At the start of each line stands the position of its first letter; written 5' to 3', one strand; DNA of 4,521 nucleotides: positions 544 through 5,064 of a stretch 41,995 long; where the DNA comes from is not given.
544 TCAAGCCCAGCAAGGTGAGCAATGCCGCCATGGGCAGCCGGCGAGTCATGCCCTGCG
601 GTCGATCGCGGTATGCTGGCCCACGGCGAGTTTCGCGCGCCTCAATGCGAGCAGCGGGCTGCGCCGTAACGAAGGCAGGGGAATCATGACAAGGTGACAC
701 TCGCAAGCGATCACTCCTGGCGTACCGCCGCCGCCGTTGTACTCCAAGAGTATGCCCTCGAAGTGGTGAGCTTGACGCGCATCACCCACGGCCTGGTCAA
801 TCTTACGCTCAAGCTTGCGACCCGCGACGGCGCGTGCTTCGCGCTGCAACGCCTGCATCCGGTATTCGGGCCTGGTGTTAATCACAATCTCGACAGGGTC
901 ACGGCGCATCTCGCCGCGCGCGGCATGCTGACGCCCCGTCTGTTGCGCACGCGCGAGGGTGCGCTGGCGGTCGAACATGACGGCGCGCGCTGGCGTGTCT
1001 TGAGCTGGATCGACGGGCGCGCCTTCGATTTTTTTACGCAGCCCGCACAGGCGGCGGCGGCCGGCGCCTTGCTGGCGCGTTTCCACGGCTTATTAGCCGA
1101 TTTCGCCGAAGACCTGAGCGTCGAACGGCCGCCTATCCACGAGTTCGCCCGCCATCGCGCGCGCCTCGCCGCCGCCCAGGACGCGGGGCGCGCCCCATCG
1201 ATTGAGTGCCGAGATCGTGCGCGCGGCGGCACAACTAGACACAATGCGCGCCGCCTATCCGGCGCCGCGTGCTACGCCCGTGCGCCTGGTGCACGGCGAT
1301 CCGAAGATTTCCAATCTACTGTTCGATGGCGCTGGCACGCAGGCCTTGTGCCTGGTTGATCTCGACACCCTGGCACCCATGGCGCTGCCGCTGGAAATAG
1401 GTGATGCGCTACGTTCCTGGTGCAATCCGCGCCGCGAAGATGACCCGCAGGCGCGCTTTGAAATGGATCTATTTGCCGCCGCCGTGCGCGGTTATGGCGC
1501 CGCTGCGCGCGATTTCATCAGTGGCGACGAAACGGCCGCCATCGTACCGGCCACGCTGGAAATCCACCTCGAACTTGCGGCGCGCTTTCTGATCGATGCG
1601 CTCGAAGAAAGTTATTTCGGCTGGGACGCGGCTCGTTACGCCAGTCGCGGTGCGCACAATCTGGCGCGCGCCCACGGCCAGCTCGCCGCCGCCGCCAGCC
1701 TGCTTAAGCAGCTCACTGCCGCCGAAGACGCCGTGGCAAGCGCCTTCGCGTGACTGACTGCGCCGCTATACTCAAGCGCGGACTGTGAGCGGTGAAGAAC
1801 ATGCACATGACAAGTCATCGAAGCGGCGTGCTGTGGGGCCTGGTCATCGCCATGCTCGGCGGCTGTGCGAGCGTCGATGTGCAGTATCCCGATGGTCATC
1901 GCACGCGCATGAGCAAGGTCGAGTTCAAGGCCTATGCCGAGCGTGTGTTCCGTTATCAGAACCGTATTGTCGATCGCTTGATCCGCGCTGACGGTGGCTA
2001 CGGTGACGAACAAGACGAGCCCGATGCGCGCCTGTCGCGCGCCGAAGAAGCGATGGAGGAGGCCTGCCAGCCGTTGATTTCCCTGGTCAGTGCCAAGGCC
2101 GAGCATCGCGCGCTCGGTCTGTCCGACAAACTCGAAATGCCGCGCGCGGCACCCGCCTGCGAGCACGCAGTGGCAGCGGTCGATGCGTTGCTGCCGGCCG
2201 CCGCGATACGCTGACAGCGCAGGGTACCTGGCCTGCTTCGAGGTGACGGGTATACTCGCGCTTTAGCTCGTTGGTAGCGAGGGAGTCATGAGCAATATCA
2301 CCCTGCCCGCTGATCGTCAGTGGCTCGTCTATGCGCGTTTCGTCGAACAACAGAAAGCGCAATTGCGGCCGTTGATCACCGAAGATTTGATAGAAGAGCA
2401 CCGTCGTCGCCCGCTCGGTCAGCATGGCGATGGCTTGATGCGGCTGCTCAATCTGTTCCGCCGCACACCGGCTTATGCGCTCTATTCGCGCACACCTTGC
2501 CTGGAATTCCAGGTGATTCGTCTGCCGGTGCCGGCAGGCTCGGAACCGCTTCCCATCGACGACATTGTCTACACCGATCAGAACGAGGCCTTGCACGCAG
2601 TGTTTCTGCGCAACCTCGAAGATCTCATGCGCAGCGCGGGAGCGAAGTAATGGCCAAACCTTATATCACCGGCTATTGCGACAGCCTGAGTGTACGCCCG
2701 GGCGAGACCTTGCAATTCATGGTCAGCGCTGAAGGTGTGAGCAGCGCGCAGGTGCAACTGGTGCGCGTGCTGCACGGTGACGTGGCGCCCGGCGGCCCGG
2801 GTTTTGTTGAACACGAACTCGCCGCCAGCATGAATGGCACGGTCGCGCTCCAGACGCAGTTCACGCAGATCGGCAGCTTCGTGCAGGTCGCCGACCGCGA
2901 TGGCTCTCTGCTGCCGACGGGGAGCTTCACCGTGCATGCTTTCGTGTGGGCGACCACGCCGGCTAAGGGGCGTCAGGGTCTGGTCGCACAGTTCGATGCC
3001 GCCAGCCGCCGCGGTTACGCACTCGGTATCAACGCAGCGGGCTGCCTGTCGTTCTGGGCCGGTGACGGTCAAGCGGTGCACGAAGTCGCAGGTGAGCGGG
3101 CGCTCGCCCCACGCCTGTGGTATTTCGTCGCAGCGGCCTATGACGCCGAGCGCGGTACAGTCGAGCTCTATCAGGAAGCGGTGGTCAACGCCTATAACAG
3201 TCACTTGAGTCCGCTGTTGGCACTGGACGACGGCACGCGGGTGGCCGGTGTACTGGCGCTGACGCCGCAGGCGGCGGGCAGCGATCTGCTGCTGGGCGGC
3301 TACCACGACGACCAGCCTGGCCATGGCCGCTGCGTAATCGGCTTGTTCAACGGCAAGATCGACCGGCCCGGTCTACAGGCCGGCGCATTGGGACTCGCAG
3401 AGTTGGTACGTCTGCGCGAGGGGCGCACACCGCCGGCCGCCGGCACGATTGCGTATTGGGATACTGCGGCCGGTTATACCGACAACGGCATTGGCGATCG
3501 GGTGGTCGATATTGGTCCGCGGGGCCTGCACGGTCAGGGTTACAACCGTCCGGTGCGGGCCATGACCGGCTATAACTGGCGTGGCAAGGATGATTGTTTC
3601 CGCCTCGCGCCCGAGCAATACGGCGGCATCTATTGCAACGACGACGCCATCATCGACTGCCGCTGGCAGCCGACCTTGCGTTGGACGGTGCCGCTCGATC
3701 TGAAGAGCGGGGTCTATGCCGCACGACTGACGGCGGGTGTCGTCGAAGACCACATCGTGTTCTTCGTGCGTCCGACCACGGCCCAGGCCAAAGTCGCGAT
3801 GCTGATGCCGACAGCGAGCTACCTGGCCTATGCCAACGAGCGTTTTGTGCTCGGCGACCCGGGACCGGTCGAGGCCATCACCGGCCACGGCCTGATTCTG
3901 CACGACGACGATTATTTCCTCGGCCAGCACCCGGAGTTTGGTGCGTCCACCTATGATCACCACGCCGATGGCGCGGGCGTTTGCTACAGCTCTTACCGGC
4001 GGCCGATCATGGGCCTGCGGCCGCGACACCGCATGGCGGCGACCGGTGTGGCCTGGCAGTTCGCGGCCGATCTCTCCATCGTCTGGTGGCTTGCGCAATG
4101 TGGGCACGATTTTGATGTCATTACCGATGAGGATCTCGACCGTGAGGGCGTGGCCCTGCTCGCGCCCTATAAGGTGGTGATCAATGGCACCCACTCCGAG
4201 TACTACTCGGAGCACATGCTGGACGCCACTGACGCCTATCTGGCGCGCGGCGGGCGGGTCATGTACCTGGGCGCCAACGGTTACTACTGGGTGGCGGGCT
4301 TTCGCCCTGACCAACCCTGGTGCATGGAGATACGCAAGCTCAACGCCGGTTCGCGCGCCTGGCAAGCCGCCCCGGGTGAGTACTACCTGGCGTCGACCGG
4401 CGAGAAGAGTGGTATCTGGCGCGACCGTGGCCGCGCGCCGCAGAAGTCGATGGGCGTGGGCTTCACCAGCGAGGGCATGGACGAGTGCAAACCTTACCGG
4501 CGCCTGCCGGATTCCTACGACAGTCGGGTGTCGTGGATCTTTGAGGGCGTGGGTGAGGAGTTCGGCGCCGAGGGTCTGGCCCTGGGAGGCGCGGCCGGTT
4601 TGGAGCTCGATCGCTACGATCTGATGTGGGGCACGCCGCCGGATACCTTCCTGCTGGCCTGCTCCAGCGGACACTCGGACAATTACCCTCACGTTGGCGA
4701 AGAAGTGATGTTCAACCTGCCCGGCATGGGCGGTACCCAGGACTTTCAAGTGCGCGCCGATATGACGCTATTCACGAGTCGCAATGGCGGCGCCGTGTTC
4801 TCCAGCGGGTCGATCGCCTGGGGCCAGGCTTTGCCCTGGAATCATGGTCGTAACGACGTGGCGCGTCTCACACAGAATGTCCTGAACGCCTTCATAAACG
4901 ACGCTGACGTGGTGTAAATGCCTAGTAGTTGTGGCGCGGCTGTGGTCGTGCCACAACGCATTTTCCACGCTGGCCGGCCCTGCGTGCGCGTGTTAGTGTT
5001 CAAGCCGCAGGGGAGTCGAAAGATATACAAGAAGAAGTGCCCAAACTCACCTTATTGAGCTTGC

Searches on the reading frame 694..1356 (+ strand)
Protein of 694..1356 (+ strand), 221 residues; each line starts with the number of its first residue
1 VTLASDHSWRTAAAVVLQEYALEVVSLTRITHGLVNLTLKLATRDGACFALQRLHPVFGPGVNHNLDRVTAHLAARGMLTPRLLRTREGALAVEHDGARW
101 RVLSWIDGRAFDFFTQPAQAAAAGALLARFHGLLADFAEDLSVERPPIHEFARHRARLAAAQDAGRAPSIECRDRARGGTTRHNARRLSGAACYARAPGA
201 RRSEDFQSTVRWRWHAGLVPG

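Call 68: search_protein_families(library=pfam, proteins=[window:694-1356:+], max_evalue=0.00001)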
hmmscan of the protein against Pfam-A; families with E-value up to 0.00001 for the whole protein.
window:694-1356:+ (221 aa): 1 family
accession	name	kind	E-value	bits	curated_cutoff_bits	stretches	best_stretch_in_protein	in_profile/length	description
PF01636.29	APH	-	1.8e-07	31.6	23.2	1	27-165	2-142/239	Phosphotransferase enzyme family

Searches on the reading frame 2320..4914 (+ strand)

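Call 68: search_protein_families(library=pfam, proteins=[window:2320-4914:+], max_evalue=0.00001)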
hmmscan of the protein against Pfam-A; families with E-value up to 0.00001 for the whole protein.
window:2320-4914:+ (865 aa): 2 families
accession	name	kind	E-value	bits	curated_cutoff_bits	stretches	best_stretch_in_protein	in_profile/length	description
PF20254.3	DMFA2_C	-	2.5e-92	310.6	27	1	413-842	2-371/374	N,N-dimethylformamidase beta subunit-like, C-terminal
PF13385.13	Laminin_G_3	-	8.5e-09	36.2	27.6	1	188-300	7-112/151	Concanavalin A-like lectin/glucanases superfamily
